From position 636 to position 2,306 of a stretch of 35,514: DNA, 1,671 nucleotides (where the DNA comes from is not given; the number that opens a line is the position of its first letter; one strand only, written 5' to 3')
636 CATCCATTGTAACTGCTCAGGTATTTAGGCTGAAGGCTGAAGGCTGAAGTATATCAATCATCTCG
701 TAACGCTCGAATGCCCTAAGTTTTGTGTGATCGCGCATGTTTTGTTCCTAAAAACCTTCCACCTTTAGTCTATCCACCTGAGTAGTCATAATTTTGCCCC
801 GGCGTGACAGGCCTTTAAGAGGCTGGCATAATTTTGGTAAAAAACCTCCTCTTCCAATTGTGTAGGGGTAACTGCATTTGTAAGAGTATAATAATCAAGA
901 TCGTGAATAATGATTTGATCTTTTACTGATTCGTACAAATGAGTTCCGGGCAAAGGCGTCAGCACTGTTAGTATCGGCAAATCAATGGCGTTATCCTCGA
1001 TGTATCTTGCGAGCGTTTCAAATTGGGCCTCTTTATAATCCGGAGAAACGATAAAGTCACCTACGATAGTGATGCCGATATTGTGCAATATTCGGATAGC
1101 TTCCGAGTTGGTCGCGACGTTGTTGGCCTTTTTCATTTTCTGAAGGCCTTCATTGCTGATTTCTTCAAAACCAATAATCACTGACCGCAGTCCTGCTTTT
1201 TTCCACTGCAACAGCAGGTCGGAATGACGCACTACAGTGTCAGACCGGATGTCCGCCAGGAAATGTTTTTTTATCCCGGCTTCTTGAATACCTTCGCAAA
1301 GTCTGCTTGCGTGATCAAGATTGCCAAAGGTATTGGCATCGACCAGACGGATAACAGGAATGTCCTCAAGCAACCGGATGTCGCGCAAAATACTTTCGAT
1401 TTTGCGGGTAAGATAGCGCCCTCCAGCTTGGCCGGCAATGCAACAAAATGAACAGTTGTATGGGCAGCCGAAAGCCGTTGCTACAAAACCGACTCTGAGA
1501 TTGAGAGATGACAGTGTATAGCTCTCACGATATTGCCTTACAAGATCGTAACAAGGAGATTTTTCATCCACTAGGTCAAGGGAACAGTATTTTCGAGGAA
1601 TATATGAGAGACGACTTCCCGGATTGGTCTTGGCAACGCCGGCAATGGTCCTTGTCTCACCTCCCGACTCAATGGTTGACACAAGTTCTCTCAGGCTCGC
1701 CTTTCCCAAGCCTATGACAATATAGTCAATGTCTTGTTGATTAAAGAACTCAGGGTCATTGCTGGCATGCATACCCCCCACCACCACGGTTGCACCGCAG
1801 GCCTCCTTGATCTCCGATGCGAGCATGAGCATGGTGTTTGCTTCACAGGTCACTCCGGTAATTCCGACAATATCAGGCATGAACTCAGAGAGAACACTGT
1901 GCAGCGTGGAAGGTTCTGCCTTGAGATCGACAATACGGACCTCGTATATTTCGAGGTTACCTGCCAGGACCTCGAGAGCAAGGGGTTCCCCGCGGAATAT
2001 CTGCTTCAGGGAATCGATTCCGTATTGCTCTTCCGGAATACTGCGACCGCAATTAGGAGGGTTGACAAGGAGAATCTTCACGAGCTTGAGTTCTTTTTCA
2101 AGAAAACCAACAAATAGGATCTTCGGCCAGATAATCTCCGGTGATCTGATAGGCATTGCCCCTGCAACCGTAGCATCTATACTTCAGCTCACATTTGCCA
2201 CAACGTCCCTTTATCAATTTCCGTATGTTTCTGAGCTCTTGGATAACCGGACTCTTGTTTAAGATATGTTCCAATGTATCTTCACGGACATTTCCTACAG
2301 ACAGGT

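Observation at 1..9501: Translationally coupled type-II-FAS-like operon with two radical SAM enzymes, a CrtI-like desaturase and a lipid acyltransferase: candidate pathway for an unusual lipid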

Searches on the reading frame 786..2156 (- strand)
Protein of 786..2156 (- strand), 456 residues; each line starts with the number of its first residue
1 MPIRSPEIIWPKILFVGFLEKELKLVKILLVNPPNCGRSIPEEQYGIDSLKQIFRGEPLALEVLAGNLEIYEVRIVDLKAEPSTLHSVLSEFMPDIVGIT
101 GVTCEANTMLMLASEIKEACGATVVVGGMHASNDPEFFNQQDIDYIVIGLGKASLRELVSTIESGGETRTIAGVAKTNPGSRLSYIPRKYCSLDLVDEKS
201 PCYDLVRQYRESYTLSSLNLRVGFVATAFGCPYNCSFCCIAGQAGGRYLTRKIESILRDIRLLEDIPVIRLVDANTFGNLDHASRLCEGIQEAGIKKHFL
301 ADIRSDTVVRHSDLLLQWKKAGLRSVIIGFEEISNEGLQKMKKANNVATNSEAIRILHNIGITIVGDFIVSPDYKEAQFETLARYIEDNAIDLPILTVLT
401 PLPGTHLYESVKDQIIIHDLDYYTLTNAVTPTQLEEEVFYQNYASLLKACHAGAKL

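Call 7: search_protein_families(library=pfam, proteins=[window:786-2156:-], max_evalue=0.001)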
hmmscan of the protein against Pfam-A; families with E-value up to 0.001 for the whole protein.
window:786-2156:- (456 aa): 2 families
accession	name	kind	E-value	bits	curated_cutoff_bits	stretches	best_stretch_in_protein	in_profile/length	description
PF02310.24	B12-binding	-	7.2e-14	52.1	32.1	1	56-158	12-120/121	B12 binding domain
PF04055.27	Radical_SAM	-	1.2e-12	48.7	29.5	1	229-385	5-165/166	Radical SAM superfamily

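Call 8: search_protein_families(library=ncbifam, proteins=[window:786-2156:-], max_evalue=0.001)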
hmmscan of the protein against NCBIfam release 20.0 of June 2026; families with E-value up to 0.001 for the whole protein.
window:786-2156:- (456 aa): 24 families
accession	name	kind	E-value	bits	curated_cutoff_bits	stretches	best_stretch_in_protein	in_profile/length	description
TIGR04367.1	HpnR_B12_rSAM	equivalog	9.5e-51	172.8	650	1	54-443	18-405/490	hopanoid C-3 methylase HpnR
TIGR02026.1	BchE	equivalog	1.5e-37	129.6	481.35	1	72-436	39-413/497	magnesium-protoporphyrin IX monomethyl ester anaerobic oxidative cyclase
TIGR04013.1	B12_SAM_MJ_1487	hypoth_equivalog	1.3e-23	83.5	251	1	81-414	31-360/382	TIGR04013 family B12-binding domain/radical SAM domain-containing protein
TIGR04014.1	B12_SAM_MJ_0865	equivalog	4.5e-19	68.6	360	1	119-414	66-361/434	methyl-coenzyme M reductase glutamine C-methyltransferase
TIGR03471.1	HpnJ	equivalog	4.6e-18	65.4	577.6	1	74-419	48-395/472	hopanoid biosynthesis associated radical SAM protein HpnJ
NF040542.1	rSAM_RCCLKC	equivalog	5e-17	62.2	450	1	108-392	64-353/423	arsinothricin biosynthesis radical SAM protein ArsL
NF040546.1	rSAM_CUAEP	equivalog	2.4e-15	56.2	500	1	110-388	65-340/468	CUAEP/CCAEP-tail radical SAM (seleno)protein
NF033712.0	B12_rSAM_KedN5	subfamily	5.2e-14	51.4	700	1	85-346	54-325/624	KedN5 family methylcobalamin-dependent radical SAM C-methyltransferase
TIGR04072.2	rSAM_ladder_B12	equivalog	5.6e-14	51.6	360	1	108-363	85-322/443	lipid biosynthesis B12-binding/radical SAM protein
NF050148.1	rSAM_ApyD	equivalog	1.5e-13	50.1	750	1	88-417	70-399/645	RiPP biosynthesis radical SAM protein ApyD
TIGR04479.1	bcpD_PhpK_rSAM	subfamily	7e-12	44.5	600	1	83-370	100-389/504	PhpK family radical SAM P-methyltransferase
TIGR03975.1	rSAM_ocin_1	subfamily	1.6e-11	43.5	281.85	1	91-386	126-427/606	RiPP maturation radical SAM C-methyltransferase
NF038361.1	rSAM_Sden_1168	equivalog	7.2e-11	41.3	575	1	107-419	155-482/560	Sden_1168 family B12-binding radical SAM P-methyltransferase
NF033070.1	rSAM_AprD4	equivalog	2.9e-10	39.6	500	1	187-433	164-413/456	AprD4 family radical SAM diol-dehydratase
TIGR04385.1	B12_rSAM_cofa1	equivalog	5.9e-10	38.9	450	1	57-371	19-345/438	B12 lower ligand biosynthesis radical SAM protein BzaD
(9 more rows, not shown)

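Call 10: find_encoding_contigs(protein=window:786-2156:-, flank=10000, max_places=6)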
Protein window:786-2156:- (456 aa): 3 contigs read that carry it; 3 places shown.
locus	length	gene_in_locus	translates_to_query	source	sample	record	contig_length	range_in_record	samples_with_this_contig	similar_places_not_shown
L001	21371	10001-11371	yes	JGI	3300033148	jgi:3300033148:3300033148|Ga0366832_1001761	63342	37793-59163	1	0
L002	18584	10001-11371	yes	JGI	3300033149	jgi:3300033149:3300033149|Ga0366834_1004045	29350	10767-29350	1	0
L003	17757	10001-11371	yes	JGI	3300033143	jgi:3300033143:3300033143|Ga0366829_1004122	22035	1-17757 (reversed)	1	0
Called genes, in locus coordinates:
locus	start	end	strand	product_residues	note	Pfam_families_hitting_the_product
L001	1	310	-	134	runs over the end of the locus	PF00571:CBS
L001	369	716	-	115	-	PF00543:P-II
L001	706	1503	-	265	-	PF07556:DUF1538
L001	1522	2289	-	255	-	PF07556:DUF1538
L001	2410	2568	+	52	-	-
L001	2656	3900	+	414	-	PF00109:ketoacyl-synt, PF00108:Thiolase_N (faint), PF02801:Ketoacyl-synt_C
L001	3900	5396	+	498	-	PF00070:Pyr_redox (faint), PF00890:FAD_binding_2 (weak), PF01266:DAO, PF01593:Amino_oxidase, PF01946:Thi4 (weak), PF03486:HI0933_like (faint), PF12831:FAD_oxidored (weak), PF13450:NAD_binding_8, +1 more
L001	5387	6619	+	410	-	PF00109:ketoacyl-synt, PF00108:Thiolase_N (faint), PF02801:Ketoacyl-synt_C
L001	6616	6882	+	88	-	PF00550:PP-binding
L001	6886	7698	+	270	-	PF01553:Acyltransferase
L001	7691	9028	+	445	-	PF00501:AMP-binding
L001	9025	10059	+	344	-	PF04055:Radical_SAM, PF13186:SPASM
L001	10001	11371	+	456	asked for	PF02310:B12-binding, PF04055:Radical_SAM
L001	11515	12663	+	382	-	PF08541:ACP_syn_III_C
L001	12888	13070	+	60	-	-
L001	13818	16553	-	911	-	PF08448:PAS_4, PF13426:PAS_9 (weak), PF00989:PAS (weak), PF08448:PAS_4, PF13426:PAS_9 (weak), PF13426:PAS_9, PF02518:HATPase_c, PF00072:Response_reg, +6 more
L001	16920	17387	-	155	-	PF11075:DUF2780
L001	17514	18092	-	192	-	PF03848:TehB (weak), PF13489:Methyltransf_23, PF13847:Methyltransf_31, PF13649:Methyltransf_25, PF08241:Methyltransf_11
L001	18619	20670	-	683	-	PF09371:Tex_N, PF22706:Tex_central_region, PF14639:YqgF (weak), PF16921:Tex_YqgF, PF12836:HHH_3, PF17674:HHH_9, PF00575:S1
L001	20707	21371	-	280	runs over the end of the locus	PF13509:S1_2, PF17783:WHD_CvfB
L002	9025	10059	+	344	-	PF04055:Radical_SAM, PF13186:SPASM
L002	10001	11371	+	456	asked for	PF02310:B12-binding, PF04055:Radical_SAM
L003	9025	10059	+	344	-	PF04055:Radical_SAM, PF13186:SPASM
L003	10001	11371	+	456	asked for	PF02310:B12-binding, PF04055:Radical_SAM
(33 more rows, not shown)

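Call 13: find_homologous_proteins(query=window:786-2156:-, max_evalue=1e-20)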
Query window:786-2156:- (456 aa): 1441 proteins with E <= 1e-20 among 8000 candidates; the best 120 are listed.
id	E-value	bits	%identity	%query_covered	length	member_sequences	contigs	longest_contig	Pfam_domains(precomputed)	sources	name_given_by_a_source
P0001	4.0e-268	908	94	95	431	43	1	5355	PF04055.28,PF02310.25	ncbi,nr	ncbi:MAG: radical SAM protein [Thermodesulfobacteriota bacterium]|nr:radical SAM protein [Thermodesu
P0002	4.8e-200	683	69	95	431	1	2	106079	PF04055.28,PF02310.25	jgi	jgi:radical SAM superfamily enzyme YgiQ (UPF0313 family)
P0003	1.0e-199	682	67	95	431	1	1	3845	PF04055.28,PF02310.25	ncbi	-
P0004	2.4e-199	681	68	95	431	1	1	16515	PF04055.28,PF02310.25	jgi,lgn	jgi:radical SAM superfamily enzyme YgiQ (UPF0313 family)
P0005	4.3e-199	680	68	95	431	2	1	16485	PF04055.28,PF02310.25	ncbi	-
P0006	7.8e-199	679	68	95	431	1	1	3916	PF04055.28,PF02310.25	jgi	jgi:radical SAM superfamily enzyme YgiQ (UPF0313 family)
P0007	1.6e-198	678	69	95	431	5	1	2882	PF04055.28,PF02310.25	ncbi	-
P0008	2.4e-197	674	68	95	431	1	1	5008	PF04055.28,PF02310.25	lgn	-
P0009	3.6e-197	674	68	95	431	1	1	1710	PF04055.28,PF02310.25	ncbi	-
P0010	1.4e-196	672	68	95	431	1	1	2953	PF04055.28,PF02310.25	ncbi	ncbi:MAG: radical SAM protein [Thermodesulfobacteriota bacterium]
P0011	3.5e-196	671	67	95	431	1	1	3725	PF04055.28,PF02310.25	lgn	-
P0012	9.1e-196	669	67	95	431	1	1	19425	PF04055.28,PF02310.25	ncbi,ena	-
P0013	9.4e-196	669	68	95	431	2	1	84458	PF04055.28,PF02310.25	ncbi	ncbi:MAG: radical SAM protein [Thermodesulfobacteriota bacterium]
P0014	1.4e-195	669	66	95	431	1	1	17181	PF04055.28,PF02310.25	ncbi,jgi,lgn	-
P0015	8.9e-195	666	68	95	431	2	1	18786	PF04055.28,PF02310.25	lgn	-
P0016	1.2e-194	666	67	95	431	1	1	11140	PF04055.28,PF02310.25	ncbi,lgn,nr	ncbi:MAG: B12-binding domain-containing radical SAM protein [Proteobacteria bacterium]|nr:B12-bindin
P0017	1.0e-193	662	66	95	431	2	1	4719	PF04055.28,PF02310.25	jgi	-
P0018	2.7e-193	661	66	95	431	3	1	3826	PF04055.28,PF02310.25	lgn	-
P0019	3.4e-193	661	67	95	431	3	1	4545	PF04055.28,PF02310.25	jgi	jgi:radical SAM superfamily enzyme YgiQ (UPF0313 family)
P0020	4.5e-193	660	67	95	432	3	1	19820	PF04055.28,PF02310.25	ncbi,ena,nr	ncbi:MAG: B12-binding domain-containing radical SAM protein [Deltaproteobacteria bacterium RIFOXYD12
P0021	4.7e-193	660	67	95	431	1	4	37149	PF04055.28,PF02310.25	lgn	-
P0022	6.2e-193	660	67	95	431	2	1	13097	PF04055.28,PF02310.25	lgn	-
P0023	7.7e-193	660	66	95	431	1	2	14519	PF04055.28,PF02310.25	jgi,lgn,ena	-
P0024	1.8e-192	658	67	95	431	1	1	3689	PF04055.28,PF02310.25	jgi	jgi:radical SAM superfamily enzyme YgiQ (UPF0313 family)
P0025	2.3e-192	658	67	95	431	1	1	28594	PF04055.28,PF02310.25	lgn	-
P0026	2.5e-192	658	67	95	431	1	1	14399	PF04055.28,PF02310.25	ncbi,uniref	ncbi:B12-binding domain-containing radical SAM protein [Trichloromonas sp.]|uniref:B12-binding domai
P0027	2.8e-192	658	66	95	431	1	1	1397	PF04055.28,PF02310.25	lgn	-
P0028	6.2e-192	657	66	95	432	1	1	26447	PF04055.28,PF02310.25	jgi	-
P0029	6.7e-192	656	67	95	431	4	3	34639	PF04055.28,PF02310.25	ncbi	-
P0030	7.3e-192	656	66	95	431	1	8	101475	PF04055.28,PF02310.25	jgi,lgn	jgi:radical SAM superfamily enzyme YgiQ (UPF0313 family)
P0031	1.0e-191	656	66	95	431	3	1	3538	PF04055.28,PF02310.25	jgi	jgi:radical SAM superfamily enzyme YgiQ (UPF0313 family)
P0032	1.2e-191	656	66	95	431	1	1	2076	PF04055.28,PF02310.25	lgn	-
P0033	1.4e-191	655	67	95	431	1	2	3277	PF04055.28,PF02310.25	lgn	-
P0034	1.5e-191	655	66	95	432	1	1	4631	PF04055.28,PF02310.25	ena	-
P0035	2.8e-191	654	65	95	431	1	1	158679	PF04055.28,PF02310.25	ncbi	-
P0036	3.9e-191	654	64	95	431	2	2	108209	PF04055.28,PF02310.25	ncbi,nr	ncbi:MAG: B12-binding domain-containing radical SAM protein [Proteobacteria bacterium]|nr:B12-bindin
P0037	3.9e-191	654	66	95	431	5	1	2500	PF04055.28,PF02310.25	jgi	jgi:radical SAM superfamily enzyme YgiQ (UPF0313 family)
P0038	4.7e-191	654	66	95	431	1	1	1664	PF04055.28,PF02310.25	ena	-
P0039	7.3e-191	653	66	95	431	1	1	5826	PF04055.28,PF02310.25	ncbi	-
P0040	8.7e-191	653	66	95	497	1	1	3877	PF04055.28,PF02310.25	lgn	-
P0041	8.8e-191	653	66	95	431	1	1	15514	PF04055.28,PF02310.25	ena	-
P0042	1.1e-190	653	67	95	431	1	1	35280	PF04055.28,PF02310.25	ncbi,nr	ncbi:MAG: B12-binding domain-containing radical SAM protein [Syntrophus sp. (in: bacteria)]|nr:B12-b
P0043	1.7e-190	652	65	95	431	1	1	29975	PF04055.28,PF02310.25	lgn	-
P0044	1.8e-190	652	66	95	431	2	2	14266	PF04055.28,PF02310.25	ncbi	ncbi:MAG: radical SAM protein [Desulfurivibrionaceae bacterium]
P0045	1.9e-190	652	66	95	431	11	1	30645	PF04055.28,PF02310.25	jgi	jgi:radical SAM superfamily enzyme YgiQ (UPF0313 family)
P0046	2.1e-190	652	66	95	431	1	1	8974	PF04055.28,PF02310.25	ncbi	-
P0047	2.9e-190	651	65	95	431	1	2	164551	PF04055.28,PF02310.25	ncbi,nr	ncbi:MAG: B12-binding domain-containing radical SAM protein [Proteobacteria bacterium]|nr:B12-bindin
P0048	3.1e-190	651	66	95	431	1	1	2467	PF04055.28,PF02310.25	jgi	jgi:radical SAM superfamily enzyme YgiQ (UPF0313 family)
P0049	4.3e-190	650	66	95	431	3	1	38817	PF04055.28,PF02310.25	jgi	jgi:radical SAM superfamily enzyme YgiQ (UPF0313 family)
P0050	4.6e-190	650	65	95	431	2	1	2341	PF04055.28,PF02310.25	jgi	jgi:radical SAM superfamily enzyme YgiQ (UPF0313 family)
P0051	4.8e-190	650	66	95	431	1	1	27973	PF04055.28,PF02310.25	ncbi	ncbi:MAG: radical SAM protein [Desulfurivibrionaceae bacterium]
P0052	5.3e-190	650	66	95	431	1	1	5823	PF04055.28,PF02310.25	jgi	-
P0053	6.1e-190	650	66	95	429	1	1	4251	PF04055.28,PF02310.25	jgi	jgi:radical SAM superfamily enzyme YgiQ (UPF0313 family)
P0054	1.2e-189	649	66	95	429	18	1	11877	PF04055.28,PF02310.25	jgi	jgi:radical SAM superfamily enzyme YgiQ (UPF0313 family)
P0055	1.9e-189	648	65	95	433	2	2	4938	PF04055.28,PF02310.25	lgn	-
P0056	2.1e-189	648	66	95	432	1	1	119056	PF04055.28,PF02310.25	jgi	jgi:radical SAM superfamily enzyme YgiQ (UPF0313 family)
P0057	4.6e-189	647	65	95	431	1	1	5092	PF04055.28,PF02310.25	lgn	-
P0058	6.3e-189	647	66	95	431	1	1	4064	PF04055.28,PF02310.25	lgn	-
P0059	1.3e-188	646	66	95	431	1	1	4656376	PF04055.28,PF02310.25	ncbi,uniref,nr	ncbi:B12-binding domain-containing radical SAM protein [Desulfuromonas versatilis]|uniref:B12-bindin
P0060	1.6e-188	645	66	95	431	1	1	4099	PF04055.28,PF02310.25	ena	-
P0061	2.2e-188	645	66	95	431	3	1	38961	PF04055.28,PF02310.25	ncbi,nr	ncbi:MAG: radical SAM protein [Desulfobulbales bacterium]|nr:radical SAM protein [Desulfobulbales ba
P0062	7.9e-188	643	65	95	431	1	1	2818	PF04055.28,PF02310.25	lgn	-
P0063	1.3e-187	642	65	95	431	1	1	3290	PF04055.28,PF02310.25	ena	-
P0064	2.1e-187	642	65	95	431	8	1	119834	PF04055.28,PF02310.25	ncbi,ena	-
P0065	2.9e-187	641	65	95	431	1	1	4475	PF04055.28,PF02310.25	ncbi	-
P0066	7.5e-187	640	66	95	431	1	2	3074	PF04055.28,PF02310.25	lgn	-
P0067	1.0e-186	639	65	95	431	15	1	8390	PF04055.28,PF02310.25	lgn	-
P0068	1.2e-186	639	65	95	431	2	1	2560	PF04055.28,PF02310.25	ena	-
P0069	1.4e-186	639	64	95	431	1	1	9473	PF04055.28,PF02310.25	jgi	-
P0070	1.9e-186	638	65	95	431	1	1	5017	PF04055.28,PF02310.25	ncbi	-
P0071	2.4e-186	638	65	95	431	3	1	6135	PF04055.28,PF02310.25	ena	-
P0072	3.2e-186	638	64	95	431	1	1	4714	PF04055.28,PF02310.25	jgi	jgi:radical SAM superfamily enzyme YgiQ (UPF0313 family)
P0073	3.5e-186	638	65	95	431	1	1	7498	PF04055.28,PF02310.25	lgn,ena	-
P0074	3.7e-186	638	65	95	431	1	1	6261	PF04055.28,PF02310.25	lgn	-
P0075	5.6e-186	637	66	95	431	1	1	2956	PF04055.28,PF02310.25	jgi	jgi:hopanoid C-3 methylase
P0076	5.7e-186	637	66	95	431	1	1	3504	PF04055.28,PF02310.25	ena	-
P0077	7.0e-186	637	64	95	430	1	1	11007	PF04055.28,PF02310.25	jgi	jgi:hopanoid C-3 methylase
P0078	8.2e-186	636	65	95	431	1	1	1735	PF04055.28,PF02310.25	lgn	-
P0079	8.5e-186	636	65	95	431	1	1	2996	PF04055.28,PF02310.25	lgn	-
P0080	2.1e-185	635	65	95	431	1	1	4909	PF04055.28,PF02310.25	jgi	jgi:hopanoid C-3 methylase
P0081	2.3e-185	635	63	95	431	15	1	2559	PF04055.28,PF02310.25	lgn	-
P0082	2.5e-185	635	64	95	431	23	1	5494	PF04055.28,PF02310.25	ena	-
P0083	3.9e-185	634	64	95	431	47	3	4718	PF04055.28,PF02310.25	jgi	jgi:radical SAM superfamily enzyme YgiQ (UPF0313 family)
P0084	4.4e-185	634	65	95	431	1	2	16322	PF04055.28,PF02310.25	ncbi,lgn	-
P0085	4.6e-185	634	65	95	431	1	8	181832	PF04055.28,PF02310.25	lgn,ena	-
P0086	4.7e-185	634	64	95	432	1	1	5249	PF04055.28,PF02310.25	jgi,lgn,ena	-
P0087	4.8e-185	634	66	95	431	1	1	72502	PF04055.28,PF02310.25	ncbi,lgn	-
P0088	6.6e-185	633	65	95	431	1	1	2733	PF04055.28,PF02310.25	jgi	jgi:hopanoid C-3 methylase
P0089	9.2e-185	633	66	95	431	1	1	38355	PF04055.28,PF02310.25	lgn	-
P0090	1.2e-184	633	64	95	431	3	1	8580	PF04055.28,PF02310.25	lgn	-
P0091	1.3e-184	633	64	95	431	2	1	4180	PF04055.28,PF02310.25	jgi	jgi:radical SAM superfamily enzyme YgiQ (UPF0313 family)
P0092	1.4e-184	632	65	95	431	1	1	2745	PF04055.28,PF02310.25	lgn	-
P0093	1.7e-184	632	64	95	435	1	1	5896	PF04055.28,PF02310.25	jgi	jgi:hopanoid C-3 methylase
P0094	2.2e-184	632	65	95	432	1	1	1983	PF04055.28,PF02310.25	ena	-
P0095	2.7e-184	631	64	95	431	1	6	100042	PF04055.28,PF02310.25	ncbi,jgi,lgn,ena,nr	ncbi:MAG: B12-binding domain-containing radical SAM protein [Geobacteraceae bacterium GWC2_58_44]|nr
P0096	3.9e-184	631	64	95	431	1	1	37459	PF04055.28,PF02310.25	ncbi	-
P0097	4.0e-184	631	65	95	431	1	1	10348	PF04055.28,PF02310.25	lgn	-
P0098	5.9e-184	630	62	96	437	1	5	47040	PF04055.28,PF02310.25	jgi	jgi:hopanoid C-3 methylase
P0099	7.2e-184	630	65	95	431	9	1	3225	PF04055.28,PF02310.25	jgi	jgi:radical SAM superfamily enzyme YgiQ (UPF0313 family)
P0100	8.5e-184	630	65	95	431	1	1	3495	PF04055.28,PF02310.25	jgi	jgi:radical SAM superfamily enzyme YgiQ (UPF0313 family)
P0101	1.1e-183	629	64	95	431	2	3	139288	PF04055.28,PF02310.25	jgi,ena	-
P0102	1.2e-183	629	65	95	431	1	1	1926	PF04055.28,PF02310.25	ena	-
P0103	1.4e-183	629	65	95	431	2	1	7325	PF04055.28,PF02310.25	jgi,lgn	jgi:radical SAM superfamily enzyme YgiQ (UPF0313 family)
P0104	1.6e-183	629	65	95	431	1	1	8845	PF04055.28,PF02310.25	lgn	-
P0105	2.4e-183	628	64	95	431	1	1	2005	PF04055.28,PF02310.25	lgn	-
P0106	2.5e-183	628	64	95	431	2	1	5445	PF04055.28,PF02310.25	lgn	-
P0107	2.6e-183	628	64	95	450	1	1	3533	PF04055.28,PF02310.25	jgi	jgi:radical SAM superfamily enzyme YgiQ (UPF0313 family)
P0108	2.9e-183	628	64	95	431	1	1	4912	PF04055.28,PF02310.25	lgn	-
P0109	3.0e-183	628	65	95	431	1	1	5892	PF04055.28,PF02310.25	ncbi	-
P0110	3.1e-183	628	65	95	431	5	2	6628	PF04055.28,PF02310.25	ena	-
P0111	3.1e-183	628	65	95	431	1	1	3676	PF04055.28,PF02310.25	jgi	jgi:hopanoid C-3 methylase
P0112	4.2e-183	627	64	95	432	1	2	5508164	PF04055.28,PF02310.25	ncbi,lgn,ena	-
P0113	6.0e-183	627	63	95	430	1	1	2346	PF04055.28,PF02310.25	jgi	jgi:hopanoid C-3 methylase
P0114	7.8e-183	627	65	95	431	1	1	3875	PF04055.28,PF02310.25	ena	-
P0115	7.8e-183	627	65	95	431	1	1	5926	PF04055.28,PF02310.25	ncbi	-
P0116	8.0e-183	627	64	95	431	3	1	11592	PF04055.28,PF02310.25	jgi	jgi:hopanoid C-3 methylase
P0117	8.8e-183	626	64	95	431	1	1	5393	PF04055.28,PF02310.25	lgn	-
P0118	8.9e-183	626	65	95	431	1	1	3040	PF04055.28,PF02310.25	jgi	-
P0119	9.2e-183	626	65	95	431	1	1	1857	PF04055.28,PF02310.25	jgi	jgi:radical SAM superfamily enzyme YgiQ (UPF0313 family)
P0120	9.2e-183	626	65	95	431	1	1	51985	PF04055.28,PF02310.25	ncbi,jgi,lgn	ncbi:MAG TPA: cobalamin-dependent protein [Syntrophorhabdaceae bacterium]|jgi:radical SAM superfamil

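Call 15: find_encoding_contigs(protein=P0059, flank=10000, max_places=2)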
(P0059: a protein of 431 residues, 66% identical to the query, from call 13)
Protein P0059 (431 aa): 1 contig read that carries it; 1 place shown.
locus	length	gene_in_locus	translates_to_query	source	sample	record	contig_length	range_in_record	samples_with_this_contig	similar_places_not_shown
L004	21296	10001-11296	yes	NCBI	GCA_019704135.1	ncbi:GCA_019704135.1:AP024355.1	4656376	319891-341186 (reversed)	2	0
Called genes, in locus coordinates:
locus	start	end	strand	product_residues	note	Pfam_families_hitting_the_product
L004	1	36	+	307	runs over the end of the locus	PF05157:MshEN, PF00072:Response_reg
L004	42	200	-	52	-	PF09002:Card1_endonuc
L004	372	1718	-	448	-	PF06245:DUF1015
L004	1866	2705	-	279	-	PF00165:HTH_AraC, PF12833:HTH_18, PF01035:DNA_binding_1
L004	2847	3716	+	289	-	-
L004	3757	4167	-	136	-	PF04304:DUF454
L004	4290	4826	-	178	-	PF07152:YaeQ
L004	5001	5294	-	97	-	-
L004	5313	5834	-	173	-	PF07355:GRDB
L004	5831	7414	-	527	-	PF03055:RPE65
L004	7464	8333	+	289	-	PF05448:AXE1 (faint), PF02129:Peptidase_S15 (faint), PF12146:Hydrolase_4, PF00561:Abhydrolase_1, PF12697:Abhydrolase_6 (weak), PF00326:Peptidase_S9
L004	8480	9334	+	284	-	PF12697:Abhydrolase_6 (weak), PF00561:Abhydrolase_1, PF12146:Hydrolase_4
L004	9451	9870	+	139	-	PF01243:PNPOx_N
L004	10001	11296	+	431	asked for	PF02310:B12-binding, PF04055:Radical_SAM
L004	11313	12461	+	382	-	PF08541:ACP_syn_III_C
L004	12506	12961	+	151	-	-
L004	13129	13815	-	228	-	-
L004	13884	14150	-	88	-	PF00550:PP-binding (weak)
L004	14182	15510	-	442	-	PF12679:ABC2_membrane_2, PF12698:ABC2_membrane_3, PF01061:ABC2_membrane, PF12730:ABC2_membrane_4 (weak)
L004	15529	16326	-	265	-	PF00005:ABC_tran, PF13304:AAA_21 (weak)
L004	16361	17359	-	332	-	PF14399:BtrH_N, PF16169:DUF4872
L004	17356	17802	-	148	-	-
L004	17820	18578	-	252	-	-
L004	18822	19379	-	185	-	PF09411:PagL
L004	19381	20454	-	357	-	PF00109:ketoacyl-synt, PF13723:Ketoacyl-synt_2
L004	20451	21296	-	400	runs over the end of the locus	PF00109:ketoacyl-synt, PF02801:Ketoacyl-synt_C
